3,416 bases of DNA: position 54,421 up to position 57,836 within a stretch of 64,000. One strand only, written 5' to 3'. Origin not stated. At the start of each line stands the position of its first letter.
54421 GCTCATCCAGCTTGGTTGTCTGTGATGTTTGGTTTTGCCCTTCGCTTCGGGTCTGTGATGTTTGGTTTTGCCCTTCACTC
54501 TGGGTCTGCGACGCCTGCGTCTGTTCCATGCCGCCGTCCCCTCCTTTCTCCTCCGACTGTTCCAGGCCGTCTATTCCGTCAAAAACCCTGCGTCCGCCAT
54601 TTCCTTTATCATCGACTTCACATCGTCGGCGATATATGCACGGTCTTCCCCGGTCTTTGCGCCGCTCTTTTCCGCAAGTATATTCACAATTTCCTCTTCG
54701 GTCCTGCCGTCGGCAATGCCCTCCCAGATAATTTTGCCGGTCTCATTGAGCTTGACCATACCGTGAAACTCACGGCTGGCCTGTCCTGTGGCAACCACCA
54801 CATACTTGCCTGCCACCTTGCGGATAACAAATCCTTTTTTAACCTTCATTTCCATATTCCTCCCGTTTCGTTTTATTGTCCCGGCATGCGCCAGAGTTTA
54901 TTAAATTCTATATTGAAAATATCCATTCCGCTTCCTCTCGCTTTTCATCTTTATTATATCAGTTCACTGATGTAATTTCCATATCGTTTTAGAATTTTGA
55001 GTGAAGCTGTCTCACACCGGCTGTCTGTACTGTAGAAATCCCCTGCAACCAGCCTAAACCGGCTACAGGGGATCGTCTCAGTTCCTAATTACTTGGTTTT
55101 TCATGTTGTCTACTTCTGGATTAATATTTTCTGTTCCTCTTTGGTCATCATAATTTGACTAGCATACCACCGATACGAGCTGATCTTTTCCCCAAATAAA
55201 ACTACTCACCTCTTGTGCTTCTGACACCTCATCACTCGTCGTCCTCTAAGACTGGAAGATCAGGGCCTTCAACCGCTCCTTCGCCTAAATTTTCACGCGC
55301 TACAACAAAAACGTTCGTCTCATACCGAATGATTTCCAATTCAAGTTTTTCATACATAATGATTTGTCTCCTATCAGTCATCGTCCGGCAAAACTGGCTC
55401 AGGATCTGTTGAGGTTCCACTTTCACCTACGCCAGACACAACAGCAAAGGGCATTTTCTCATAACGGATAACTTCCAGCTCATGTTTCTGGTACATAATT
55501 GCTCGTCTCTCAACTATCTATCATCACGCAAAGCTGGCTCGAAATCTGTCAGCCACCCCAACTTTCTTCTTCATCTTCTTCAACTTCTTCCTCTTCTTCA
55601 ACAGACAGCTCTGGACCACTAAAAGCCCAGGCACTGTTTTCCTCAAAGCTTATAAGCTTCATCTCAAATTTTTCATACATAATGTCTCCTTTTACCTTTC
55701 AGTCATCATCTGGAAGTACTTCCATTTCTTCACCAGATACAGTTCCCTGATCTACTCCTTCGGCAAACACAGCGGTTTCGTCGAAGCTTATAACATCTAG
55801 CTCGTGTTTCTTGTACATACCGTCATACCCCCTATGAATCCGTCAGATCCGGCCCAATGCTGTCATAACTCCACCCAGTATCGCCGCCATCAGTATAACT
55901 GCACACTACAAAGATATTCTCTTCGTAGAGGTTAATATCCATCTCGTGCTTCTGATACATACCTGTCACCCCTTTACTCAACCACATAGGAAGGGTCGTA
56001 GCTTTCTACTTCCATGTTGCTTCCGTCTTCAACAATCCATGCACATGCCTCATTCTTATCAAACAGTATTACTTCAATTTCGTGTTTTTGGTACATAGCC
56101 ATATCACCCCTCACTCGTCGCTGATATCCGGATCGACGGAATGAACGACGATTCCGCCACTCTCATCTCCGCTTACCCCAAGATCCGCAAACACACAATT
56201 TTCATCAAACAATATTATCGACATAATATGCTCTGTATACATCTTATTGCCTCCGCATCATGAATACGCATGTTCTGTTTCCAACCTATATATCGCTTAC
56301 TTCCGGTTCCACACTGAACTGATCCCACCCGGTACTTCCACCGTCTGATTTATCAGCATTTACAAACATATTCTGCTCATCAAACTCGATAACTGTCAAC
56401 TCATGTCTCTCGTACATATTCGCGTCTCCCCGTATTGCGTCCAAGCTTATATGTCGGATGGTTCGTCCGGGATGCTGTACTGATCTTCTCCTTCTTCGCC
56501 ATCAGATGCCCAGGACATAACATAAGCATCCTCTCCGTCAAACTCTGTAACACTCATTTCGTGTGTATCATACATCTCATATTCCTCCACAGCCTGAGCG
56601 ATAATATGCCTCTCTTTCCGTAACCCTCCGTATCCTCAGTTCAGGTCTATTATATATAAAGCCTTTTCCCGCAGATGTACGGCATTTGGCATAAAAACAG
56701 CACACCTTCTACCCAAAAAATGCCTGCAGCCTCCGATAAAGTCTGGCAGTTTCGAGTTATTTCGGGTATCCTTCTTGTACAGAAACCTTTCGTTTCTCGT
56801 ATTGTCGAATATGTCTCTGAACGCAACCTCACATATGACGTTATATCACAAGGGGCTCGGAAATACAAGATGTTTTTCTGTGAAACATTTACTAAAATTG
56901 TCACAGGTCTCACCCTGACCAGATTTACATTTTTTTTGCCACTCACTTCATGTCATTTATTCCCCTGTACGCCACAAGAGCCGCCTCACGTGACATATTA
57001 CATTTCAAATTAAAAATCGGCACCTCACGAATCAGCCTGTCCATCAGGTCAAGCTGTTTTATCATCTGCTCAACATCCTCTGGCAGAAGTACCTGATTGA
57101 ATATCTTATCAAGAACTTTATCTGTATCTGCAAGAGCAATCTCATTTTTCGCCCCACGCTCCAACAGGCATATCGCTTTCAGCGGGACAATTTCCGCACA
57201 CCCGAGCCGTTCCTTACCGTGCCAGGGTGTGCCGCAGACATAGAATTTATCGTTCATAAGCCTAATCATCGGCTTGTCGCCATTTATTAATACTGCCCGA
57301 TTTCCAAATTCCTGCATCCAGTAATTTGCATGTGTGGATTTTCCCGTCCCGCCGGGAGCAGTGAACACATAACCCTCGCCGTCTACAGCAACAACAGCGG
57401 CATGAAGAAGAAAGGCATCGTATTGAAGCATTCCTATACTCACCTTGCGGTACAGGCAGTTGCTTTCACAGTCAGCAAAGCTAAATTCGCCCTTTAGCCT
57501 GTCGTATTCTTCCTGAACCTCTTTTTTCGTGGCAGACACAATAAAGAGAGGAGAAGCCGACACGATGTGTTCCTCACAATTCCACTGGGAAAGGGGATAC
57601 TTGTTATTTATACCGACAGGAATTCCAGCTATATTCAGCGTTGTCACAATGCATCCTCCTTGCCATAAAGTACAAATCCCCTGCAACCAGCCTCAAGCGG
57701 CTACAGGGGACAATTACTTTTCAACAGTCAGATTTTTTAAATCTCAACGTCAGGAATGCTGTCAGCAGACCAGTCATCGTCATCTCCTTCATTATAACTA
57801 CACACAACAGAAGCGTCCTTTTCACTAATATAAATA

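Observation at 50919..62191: Candidate new RRE-dependent peptide system: 10-gene acidic peptide library plus kinase, nucleotidyltransferase, S26-ABC fusion and a linked surface protein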

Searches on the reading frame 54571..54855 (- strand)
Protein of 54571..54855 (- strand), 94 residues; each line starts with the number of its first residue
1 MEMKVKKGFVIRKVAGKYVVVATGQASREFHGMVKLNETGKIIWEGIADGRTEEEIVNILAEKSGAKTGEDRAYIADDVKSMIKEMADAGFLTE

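Call 3: search_protein_families(library=pfam, proteins=[window:54571-54855:-], max_evalue=0.01)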
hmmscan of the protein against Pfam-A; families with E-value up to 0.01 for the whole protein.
window:54571-54855:- (94 aa): 1 family
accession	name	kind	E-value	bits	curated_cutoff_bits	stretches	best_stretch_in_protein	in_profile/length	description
PF05402.18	PqqD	-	1.9e-12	47.8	23.4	1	18-92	2-67/67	Coenzyme PQQ synthesis protein D (PqqD)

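Call 4: search_protein_families(library=ncbifam, proteins=[window:54571-54855:-], max_evalue=0.01)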
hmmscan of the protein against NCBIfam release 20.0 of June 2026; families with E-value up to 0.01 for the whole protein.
window:54571-54855:- (94 aa): 5 families
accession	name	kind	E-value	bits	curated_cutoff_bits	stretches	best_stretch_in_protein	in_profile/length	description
NF033530.1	lasso_PqqD_Strm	exception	1.3e-06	28.5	70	1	35-91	25-77/78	lasso peptide biosynthesis PqqD family chaperone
TIGR04302.1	geo_PqqD_fam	equivalog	6.7e-06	26.5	100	1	33-92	46-100/102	GeoRSP system PqqD family peptide chaperone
TIGR03859.1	PQQ_PqqD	equivalog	0.0019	18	46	1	32-91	25-79/81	pyrroloquinoline quinone biosynthesis peptide chaperone PqqD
NF002535.0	PRK02079.1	equivalog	0.0065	16.2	101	1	31-87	33-84/92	pyrroloquinoline quinone biosynthesis peptide chaperone PqqD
NF002846.0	PRK03095.1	equivalog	0.0093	15.5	361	1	30-91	136-196/287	peptidylprolyl isomerase PrsA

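Call 31: search_solved_structures(query=window:54571-54855:-, max_evalue=1, show_alignments=3)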
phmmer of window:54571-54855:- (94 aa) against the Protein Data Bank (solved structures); distinct sequences matched with E-value up to 1: 2.
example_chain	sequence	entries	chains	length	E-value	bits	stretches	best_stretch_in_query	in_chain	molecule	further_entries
8ap6_M1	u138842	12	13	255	0.072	16.6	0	31-89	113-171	oligomycin sensitiviy conferring protein | OSCP | oligomycin-sensivity-conferring protein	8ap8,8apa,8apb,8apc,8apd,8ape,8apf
6xd8_A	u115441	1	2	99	0.19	15.2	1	30-91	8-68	Foldase protein PrsA 1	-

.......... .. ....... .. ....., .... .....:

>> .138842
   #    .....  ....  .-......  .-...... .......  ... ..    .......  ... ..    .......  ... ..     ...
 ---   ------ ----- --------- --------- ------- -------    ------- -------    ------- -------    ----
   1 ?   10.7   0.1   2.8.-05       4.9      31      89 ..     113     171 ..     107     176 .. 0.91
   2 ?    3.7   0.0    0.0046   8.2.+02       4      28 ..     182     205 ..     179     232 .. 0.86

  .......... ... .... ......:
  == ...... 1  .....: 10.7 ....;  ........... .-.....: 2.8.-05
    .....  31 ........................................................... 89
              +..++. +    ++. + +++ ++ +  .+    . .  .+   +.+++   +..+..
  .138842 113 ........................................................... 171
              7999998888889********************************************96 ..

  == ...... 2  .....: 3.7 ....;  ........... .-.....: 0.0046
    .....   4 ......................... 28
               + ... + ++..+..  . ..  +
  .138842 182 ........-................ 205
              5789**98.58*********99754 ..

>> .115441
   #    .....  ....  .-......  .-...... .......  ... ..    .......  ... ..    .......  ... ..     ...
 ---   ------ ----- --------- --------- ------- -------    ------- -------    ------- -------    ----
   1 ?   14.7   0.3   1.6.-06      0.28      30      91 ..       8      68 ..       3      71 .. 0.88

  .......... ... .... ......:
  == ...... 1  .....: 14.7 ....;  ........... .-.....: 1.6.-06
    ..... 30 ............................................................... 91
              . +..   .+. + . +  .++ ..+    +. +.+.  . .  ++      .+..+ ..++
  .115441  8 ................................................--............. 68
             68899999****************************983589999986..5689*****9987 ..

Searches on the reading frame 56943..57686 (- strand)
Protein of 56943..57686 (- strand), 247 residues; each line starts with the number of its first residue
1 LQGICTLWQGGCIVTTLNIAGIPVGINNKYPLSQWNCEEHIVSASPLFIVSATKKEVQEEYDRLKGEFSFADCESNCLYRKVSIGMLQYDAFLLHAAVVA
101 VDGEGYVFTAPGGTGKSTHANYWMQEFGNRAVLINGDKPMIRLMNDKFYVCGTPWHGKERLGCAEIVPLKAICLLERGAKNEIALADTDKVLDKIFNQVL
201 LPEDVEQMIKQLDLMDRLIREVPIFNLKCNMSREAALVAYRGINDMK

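Call 3: search_protein_families(library=pfam, proteins=[window:56943-57686:-], max_evalue=0.01)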
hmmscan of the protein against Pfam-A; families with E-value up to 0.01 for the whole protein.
window:56943-57686:- (247 aa): 0 families

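Call 4: search_protein_families(library=ncbifam, proteins=[window:56943-57686:-], max_evalue=0.01)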
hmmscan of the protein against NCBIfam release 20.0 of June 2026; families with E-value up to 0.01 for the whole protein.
window:56943-57686:- (247 aa): 3 families
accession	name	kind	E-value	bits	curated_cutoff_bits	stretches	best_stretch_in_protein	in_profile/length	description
TIGR04249.1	SCM_chp_ScmC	equivalog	2.1e-07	30.6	125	1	93-235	127-271/292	SynChlorMet cassette protein ScmC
TIGR04352.1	HprK_rel_A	equivalog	0.00023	20.4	200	1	90-120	95-125/280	HprK-related kinase A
TIGR04355.1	HprK_rel_B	hypoth_equivalog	0.0038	16.4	200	1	86-147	139-197/351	HprK-related kinase B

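Call 12: find_homologous_proteins(query=window:56943-57647:-)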
Query window:56943-57647:- (234 aa): 2469 proteins with E <= 0.001 among 2988 candidates; the best 120 are listed.
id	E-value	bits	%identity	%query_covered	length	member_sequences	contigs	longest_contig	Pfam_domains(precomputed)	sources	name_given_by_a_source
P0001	1.2e-155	534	100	100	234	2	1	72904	PF27840.1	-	-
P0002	1.8e-128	445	82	100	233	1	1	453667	PF27840.1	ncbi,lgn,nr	ncbi:MAG: hypothetical protein LUG49_05565 [Oscillospiraceae bacterium]|nr:hypothetical protein [Osc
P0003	7.6e-127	440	83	98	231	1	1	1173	PF27840.1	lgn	-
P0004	2.0e-125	435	82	97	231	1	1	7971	PF27840.1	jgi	-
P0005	2.3e-123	428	79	100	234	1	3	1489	PF27840.1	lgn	-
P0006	8.5e-123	426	82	98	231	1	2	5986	PF27840.1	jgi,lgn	-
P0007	1.8e-122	425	81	98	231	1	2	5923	PF27840.1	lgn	-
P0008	4.3e-120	417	79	98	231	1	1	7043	PF27840.1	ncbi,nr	ncbi:MAG: hypothetical protein LIO80_05335 [Lachnospiraceae bacterium]|nr:hypothetical protein [Lach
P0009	1.5e-118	412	79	98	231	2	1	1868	PF27840.1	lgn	-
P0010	1.6e-115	402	76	98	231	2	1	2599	PF27840.1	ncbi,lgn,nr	ncbi:MAG: hypothetical protein LUG52_07375 [Clostridia bacterium]|nr:hypothetical protein [Clostridi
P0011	2.1e-112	392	72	100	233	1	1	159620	PF27840.1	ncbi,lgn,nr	ncbi:MAG: hypothetical protein LUE29_07760 [Lachnospiraceae bacterium]|nr:hypothetical protein [Lach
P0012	6.0e-112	391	74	97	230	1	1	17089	PF27840.1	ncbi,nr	ncbi:MAG: hypothetical protein LIO80_00810 [Lachnospiraceae bacterium]|nr:hypothetical protein [Lach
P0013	1.1e-110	387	73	97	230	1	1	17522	PF27840.1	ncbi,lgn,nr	ncbi:MAG: hypothetical protein LUG27_10475 [Clostridiales bacterium]|nr:hypothetical protein [Clostr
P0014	2.6e-107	376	69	99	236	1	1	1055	PF27840.1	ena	-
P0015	1.2e-104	367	66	99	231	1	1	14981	PF27840.1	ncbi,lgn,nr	ncbi:MAG: hypothetical protein LUD81_05665 [Clostridiales bacterium]|nr:hypothetical protein [Clostr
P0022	7.1e-95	335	62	98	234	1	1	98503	PF27840.1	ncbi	-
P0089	3.8e-57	211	43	99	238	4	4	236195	PF27840.1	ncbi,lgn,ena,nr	ncbi:MAG: hypothetical protein IJO29_07000 [Oscillospiraceae bacterium]|nr:hypothetical protein [Osc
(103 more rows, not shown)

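Call 14: find_encoding_contigs(protein=P0002, flank=10000, max_places=2)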
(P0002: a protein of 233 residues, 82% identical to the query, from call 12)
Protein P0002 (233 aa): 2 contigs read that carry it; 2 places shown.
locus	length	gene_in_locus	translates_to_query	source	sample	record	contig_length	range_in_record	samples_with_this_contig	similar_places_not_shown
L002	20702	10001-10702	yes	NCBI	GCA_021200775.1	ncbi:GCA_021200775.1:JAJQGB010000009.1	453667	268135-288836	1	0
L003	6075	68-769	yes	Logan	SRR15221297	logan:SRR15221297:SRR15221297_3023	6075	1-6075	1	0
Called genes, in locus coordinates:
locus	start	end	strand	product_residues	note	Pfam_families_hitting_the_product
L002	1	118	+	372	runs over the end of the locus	PF18998:Flg_new_2 (weak)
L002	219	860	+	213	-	PF18998:Flg_new_2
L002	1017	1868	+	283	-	PF04439:Adenyl_transf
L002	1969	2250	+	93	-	PF04221:RelB (weak)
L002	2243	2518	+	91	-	PF15738:YafQ_toxin, PF05016:ParE_toxin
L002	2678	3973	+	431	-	PF03952:Enolase_N, PF00113:Enolase_C, PF13378:MR_MLE_C (weak)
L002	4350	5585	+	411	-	PF00145:DNA_methylase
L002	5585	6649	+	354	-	-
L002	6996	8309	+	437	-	PF04542:Sigma70_r2, PF04545:Sigma70_r4, PF08281:Sigma70_r4_2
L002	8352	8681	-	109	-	-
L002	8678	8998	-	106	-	PF02604:PhdYeFM_antitox (weak)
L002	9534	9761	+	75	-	-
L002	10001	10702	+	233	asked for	PF27840:ScmC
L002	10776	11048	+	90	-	PF01226:Form_Nir_trans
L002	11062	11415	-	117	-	PF01638:HxlR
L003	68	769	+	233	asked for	PF27840:ScmC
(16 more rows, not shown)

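Call 15: find_encoding_contigs(protein=P0089, flank=10000, max_places=2)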
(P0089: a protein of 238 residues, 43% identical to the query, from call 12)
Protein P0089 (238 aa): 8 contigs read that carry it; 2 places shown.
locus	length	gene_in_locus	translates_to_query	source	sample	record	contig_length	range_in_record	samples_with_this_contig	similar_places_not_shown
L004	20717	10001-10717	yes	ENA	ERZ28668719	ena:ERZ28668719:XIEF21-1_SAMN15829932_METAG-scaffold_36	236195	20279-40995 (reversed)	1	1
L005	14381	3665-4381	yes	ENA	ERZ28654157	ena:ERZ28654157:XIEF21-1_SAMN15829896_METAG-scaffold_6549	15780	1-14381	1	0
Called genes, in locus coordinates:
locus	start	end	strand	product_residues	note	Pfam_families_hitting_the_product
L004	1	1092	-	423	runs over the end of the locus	PF10509:GalKase_gal_bdg, PF00288:GHMP_kinases_N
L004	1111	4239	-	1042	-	PF13489:Methyltransf_23, PF08241:Methyltransf_11, PF08242:Methyltransf_12, PF13649:Methyltransf_25, PF13847:Methyltransf_31, PF00535:Glycos_transf_2, PF00535:Glycos_transf_2, PF13641:Glyco_tranf_2_3, +4 more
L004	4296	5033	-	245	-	PF00005:ABC_tran, PF13304:AAA_21 (faint)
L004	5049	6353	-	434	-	PF01061:ABC2_membrane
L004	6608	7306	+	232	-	PF19538:DUF6062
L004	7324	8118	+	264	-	PF04909:Amidohydro_2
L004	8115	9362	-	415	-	PF01235:Na_Ala_symp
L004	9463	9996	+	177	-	PF01569:PAP2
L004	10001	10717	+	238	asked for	PF27840:ScmC (weak)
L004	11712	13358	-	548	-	PF02734:Dak2, PF21645:FakA-like_M, PF13684:FakA-like_C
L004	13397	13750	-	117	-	PF03780:Asp23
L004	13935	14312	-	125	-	PF14276:DUF4363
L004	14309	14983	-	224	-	PF04239:DUF421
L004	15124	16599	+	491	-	PF03323:GerA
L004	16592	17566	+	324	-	-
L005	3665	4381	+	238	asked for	PF27840:ScmC (weak)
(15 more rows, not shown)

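Call 16: find_encoding_contigs(protein=P0022, flank=10000, max_places=2)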
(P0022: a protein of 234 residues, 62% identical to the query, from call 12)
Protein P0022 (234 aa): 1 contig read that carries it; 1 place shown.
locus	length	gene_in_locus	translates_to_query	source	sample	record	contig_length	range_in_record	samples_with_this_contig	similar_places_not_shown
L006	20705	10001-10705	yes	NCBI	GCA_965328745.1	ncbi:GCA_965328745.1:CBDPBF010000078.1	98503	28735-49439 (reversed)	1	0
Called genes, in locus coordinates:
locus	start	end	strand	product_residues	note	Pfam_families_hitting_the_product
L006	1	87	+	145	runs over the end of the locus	PF01592:NifU_N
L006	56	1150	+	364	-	PF03054:tRNA_Me_trans, PF20259:tRNA_Me_trans_M, PF20258:tRNA_Me_trans_C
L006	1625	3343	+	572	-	PF00535:Glycos_transf_2, PF10111:Glyco_tranf_2_2, PF13506:Glyco_transf_21 (faint), PF13641:Glyco_tranf_2_3, PF00535:Glycos_transf_2, PF10111:Glyco_tranf_2_2, PF13641:Glyco_tranf_2_3 (weak)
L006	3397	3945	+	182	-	-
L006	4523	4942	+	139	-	-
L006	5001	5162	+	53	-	-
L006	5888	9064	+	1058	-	-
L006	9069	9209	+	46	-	-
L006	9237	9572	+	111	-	-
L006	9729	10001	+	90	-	PF05402:PqqD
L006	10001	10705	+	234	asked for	PF27840:ScmC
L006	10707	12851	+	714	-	PF00664:ABC_membrane, PF00005:ABC_tran, PF13304:AAA_21 (faint)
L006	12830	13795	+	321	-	-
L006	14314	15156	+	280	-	PF13419:HAD_2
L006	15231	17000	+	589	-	PF00933:Glyco_hydro_3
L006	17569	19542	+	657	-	PF06874:FBPase_2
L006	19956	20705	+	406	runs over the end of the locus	PF00817:IMS, PF11799:IMS_C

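Call 58: search_protein_families(library=pfam, proteins=[L006:12830-13795:+, L006:9237-9572:+], max_evalue=0.1)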
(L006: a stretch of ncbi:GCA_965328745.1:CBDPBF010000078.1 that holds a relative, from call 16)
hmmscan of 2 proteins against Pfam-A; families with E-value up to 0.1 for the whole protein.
L006:12830-13795:+ (321 aa): 9 families
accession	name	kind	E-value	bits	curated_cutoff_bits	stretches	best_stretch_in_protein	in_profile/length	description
PF19762.4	DUF6249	-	0.0017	18.7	33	1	14-93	3-84/104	Domain of unknown function (DUF6249)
PF06667.17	PspB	-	0.013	15.9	25.6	0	282-314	34-66/73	Phage shock protein B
PF09228.15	Prok-TraM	-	0.036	14.9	22.2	1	260-313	41-94/102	Prokaryotic Transcriptional repressor TraM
PF09976.15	TPR_21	-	0.043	14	25.5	1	11-96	10-97/193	Tetratricopeptide repeat-like domain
PF01488.26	Shikimate_DH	-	0.05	14.1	24.3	0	18-80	30-90/138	Shikimate / quinate 5-dehydrogenase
PF23991.1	DUF7310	-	0.051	14.5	40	0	37-70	20-53/83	Coiled-coil region of unknown function (DUF7310)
PF10046.14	BLOC1_2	-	0.07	13.9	33.4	0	38-71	49-82/96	Biogenesis of lysosome-related organelles complex-1 subunit 2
PF16526.10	CLZ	-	0.092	13.6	26.7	0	261-310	21-70/71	C-terminal leucine zipper domain of cyclic nucleotide-gated channels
PF24915.1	Spectrin_SESTD1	-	0.097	13.5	27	0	42-86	26-70/110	SESTD1-like, spectrin repeat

L006:9237-9572:+ (111 aa): 0 families

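Call 102: search_protein_families(library=ncbifam, proteins=[L006:5888-9064:+, L006:12830-13795:+], max_evalue=0.1)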
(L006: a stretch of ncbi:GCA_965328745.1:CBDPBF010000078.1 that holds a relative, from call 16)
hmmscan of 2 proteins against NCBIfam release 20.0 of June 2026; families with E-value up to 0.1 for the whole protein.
L006:5888-9064:+ (1058 aa): 0 families

L006:12830-13795:+ (321 aa): 6 families
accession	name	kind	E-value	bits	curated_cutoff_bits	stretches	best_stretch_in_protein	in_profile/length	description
NF045487.1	ASRP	equivalog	0.0021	16.8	300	0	262-318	123-178/593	archaea-specific SMC-related protein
NF006993.0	PRK09458.1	equivalog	0.0047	17.3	90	0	281-313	34-66/75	envelope stress response membrane protein PspB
TIGR00870.1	trp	subfamily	0.03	12.4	498.75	1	270-310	204-244/747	transient-receptor-potential calcium channel protein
TIGR03142.1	cytochro_ccmI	equivalog_domain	0.071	13.4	29.3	1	15-65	5-54/118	c-type cytochrome biogenesis protein CcmI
TIGR03042.1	PS_II_psbQ_bact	equivalog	0.078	12.8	106.9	0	5-63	2-59/142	photosystem II protein PsbQ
NF033885.1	conj_TraP_IncI1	equivalog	0.083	12.6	135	0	30-74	97-141/217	conjugal transfer protein TraP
